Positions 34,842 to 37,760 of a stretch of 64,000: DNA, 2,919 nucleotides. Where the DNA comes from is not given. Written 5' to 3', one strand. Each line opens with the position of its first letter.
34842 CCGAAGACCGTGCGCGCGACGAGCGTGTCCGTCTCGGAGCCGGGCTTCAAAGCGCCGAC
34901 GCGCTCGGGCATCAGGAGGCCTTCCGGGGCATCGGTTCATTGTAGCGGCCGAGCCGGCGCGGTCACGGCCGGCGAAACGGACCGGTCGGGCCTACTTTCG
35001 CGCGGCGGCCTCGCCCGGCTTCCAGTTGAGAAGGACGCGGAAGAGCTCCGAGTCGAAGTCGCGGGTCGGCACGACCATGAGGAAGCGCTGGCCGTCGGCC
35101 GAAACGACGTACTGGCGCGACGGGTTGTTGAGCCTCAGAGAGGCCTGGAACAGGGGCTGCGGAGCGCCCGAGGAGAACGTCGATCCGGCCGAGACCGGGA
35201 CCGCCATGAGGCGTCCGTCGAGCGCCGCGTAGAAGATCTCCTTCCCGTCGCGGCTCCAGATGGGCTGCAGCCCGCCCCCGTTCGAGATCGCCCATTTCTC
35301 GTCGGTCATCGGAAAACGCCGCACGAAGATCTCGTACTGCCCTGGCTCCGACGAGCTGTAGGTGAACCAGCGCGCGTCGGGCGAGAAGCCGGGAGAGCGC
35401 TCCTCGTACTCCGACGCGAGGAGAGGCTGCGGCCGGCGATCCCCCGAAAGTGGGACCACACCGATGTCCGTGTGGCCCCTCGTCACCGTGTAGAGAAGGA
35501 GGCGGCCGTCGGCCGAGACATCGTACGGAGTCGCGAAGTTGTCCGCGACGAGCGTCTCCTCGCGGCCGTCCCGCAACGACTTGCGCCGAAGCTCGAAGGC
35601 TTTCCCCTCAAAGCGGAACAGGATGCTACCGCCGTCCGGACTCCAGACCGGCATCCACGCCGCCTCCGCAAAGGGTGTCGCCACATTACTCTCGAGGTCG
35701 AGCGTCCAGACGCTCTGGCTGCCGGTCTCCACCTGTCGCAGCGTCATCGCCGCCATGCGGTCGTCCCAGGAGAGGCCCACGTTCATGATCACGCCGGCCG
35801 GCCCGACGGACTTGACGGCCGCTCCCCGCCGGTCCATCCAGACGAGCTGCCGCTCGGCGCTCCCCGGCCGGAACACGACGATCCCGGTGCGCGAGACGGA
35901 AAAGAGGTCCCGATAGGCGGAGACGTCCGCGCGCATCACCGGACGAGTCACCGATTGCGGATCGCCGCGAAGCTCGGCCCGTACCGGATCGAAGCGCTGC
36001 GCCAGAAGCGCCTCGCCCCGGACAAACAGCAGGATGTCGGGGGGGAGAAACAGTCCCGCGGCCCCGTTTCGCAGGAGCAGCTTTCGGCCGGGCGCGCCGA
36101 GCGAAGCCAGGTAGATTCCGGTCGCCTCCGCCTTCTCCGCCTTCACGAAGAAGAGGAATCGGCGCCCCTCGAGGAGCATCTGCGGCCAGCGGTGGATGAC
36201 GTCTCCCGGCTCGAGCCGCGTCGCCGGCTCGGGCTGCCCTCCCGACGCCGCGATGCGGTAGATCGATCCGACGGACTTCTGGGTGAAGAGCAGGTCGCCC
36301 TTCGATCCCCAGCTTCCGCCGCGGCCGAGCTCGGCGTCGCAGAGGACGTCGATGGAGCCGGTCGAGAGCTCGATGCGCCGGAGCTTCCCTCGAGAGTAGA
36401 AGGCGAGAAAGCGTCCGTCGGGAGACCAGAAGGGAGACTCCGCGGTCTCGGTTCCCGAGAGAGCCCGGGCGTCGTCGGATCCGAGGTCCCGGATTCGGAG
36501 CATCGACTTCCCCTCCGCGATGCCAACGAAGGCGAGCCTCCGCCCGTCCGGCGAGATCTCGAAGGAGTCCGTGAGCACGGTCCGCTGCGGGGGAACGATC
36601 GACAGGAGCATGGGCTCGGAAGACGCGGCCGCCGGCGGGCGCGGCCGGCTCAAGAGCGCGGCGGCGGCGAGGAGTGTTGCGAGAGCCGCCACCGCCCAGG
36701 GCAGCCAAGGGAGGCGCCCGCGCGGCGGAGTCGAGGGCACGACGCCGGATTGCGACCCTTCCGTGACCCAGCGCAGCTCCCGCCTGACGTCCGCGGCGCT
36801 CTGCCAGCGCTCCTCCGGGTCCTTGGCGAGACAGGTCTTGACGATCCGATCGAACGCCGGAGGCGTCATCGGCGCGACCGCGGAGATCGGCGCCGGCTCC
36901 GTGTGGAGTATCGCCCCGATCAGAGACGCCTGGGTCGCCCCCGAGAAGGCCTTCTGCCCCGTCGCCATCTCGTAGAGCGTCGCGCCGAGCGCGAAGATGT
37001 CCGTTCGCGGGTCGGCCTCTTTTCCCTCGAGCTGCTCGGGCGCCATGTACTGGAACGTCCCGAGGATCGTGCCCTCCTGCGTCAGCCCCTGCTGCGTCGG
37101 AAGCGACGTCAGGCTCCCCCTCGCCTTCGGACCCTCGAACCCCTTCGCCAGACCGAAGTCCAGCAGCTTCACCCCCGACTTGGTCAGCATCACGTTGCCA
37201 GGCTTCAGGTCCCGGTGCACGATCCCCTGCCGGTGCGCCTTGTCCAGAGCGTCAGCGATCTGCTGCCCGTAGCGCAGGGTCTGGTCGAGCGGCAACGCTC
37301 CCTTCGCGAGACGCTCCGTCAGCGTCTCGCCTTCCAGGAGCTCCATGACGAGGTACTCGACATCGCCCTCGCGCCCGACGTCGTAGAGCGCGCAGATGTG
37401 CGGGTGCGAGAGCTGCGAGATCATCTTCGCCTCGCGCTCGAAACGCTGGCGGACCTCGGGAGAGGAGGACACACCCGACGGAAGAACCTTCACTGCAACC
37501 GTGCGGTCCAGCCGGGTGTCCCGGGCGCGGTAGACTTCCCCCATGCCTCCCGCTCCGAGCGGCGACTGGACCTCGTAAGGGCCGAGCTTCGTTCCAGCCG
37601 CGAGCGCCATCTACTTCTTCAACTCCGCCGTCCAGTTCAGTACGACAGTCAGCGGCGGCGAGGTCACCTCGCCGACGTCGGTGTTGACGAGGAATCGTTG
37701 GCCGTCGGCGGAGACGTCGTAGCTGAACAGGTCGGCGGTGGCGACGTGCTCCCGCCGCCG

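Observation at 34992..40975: vapB-vapC cassette placed 7 nt upstream of a zero-gap kinase pair: an apparent antitoxin-toxin-kinase-kinase operon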

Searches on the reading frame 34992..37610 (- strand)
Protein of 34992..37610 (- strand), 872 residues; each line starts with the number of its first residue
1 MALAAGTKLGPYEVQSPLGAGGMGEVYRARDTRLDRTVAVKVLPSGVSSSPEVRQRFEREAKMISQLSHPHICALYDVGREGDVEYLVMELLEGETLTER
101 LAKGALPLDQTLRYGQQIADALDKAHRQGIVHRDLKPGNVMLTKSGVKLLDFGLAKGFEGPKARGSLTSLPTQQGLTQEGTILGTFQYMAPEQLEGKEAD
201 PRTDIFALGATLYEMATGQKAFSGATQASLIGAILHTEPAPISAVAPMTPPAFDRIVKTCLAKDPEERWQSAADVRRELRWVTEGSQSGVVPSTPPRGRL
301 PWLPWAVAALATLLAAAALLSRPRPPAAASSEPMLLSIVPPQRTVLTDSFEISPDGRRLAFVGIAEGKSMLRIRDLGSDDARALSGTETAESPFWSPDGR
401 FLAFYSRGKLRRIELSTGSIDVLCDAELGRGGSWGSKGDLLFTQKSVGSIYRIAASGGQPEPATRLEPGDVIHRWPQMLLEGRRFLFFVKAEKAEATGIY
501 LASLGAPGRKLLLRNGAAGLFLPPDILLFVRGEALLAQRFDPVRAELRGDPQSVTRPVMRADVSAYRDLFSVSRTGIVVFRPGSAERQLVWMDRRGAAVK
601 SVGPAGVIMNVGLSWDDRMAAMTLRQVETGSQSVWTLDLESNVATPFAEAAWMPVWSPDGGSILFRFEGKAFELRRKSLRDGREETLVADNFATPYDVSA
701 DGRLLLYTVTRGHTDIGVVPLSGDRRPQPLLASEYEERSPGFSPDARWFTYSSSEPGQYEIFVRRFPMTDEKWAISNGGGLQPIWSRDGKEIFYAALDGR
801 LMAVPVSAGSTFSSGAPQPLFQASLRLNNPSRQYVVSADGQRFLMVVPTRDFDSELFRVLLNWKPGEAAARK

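Call 7: search_protein_families(library=pfam, proteins=[window:34992-37610:-], max_evalue=0.01)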
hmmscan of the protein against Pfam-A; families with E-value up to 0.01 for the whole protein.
window:34992-37610:- (872 aa): 6 families
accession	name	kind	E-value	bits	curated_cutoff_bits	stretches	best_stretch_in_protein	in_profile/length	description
PF00069.31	Pkinase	-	8.7e-51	173.3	31.7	1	12-270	1-253/263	Protein kinase domain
PF07714.23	PK_Tyr_Ser-Thr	-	9.2e-35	120.6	23.1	1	14-270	3-250/258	Protein tyrosine and serine/threonine kinase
PF07676.18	PD40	-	4.7e-24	84.2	20.9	2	728-763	2-38/38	WD40-like Beta Propeller Repeat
PF01636.29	APH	-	2.8e-08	34.2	23.2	1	117-155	153-197/239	Phosphotransferase enzyme family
PF03109.22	ABC1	-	2.8e-08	33.6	22.9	1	84-158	142-217/244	ABC1 atypical kinase-like domain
PF01163.29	RIO1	-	0.0027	17.8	22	1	30-164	28-160/187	RIO domain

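Call 38: search_protein_families(library=padloc, proteins=[window:34992-37610:-], max_evalue=0.001)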
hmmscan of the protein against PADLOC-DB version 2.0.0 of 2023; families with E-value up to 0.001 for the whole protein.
window:34992-37610:- (872 aa): 34 families (the best 25 are shown)
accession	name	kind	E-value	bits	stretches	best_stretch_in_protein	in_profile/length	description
PDLC04042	PD-T4-6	-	1.1e-94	315.4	1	9-286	8-276/292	-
PDLC04061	PD-T4-6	-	3.3e-94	315.2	1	9-285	15-286/510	-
PDLC04053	PD-T4-6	-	4.9e-90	300.1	1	5-290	4-279/311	-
PDLC04043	PD-T4-6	-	1.5e-82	276.1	1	7-291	12-286/452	-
PDLC04039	PD-T4-6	-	6.3e-82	274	1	5-333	9-326/458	-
PDLC04060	PD-T4-6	-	2.7e-79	265.3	1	10-288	8-275/486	-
PDLC04054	PD-T4-6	-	5.5e-78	260.8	1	1-318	1-302/347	-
PDLC04041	PD-T4-6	-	6.8e-76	254.3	1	3-282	21-293/443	-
PDLC04052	PD-T4-6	-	2.2e-73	246.1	1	11-288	10-282/496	-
PDLC04138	mad6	-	1.3e-72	243.7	1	12-300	53-331/659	mads_6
PDLC04040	PD-T4-6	-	3.8e-70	235.2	1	18-287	2-270/547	-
PDLC04057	PD-T4-6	-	9.9e-69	230.4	1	10-281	8-269/443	-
PDLC04047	PD-T4-6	-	3.7e-67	224.7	1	8-283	8-273/327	-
PDLC04064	PD-T4-6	-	8.9e-65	217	1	7-280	17-278/369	-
PDLC01088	C3a189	-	8.4e-64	214.4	1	18-324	5-286/840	kinase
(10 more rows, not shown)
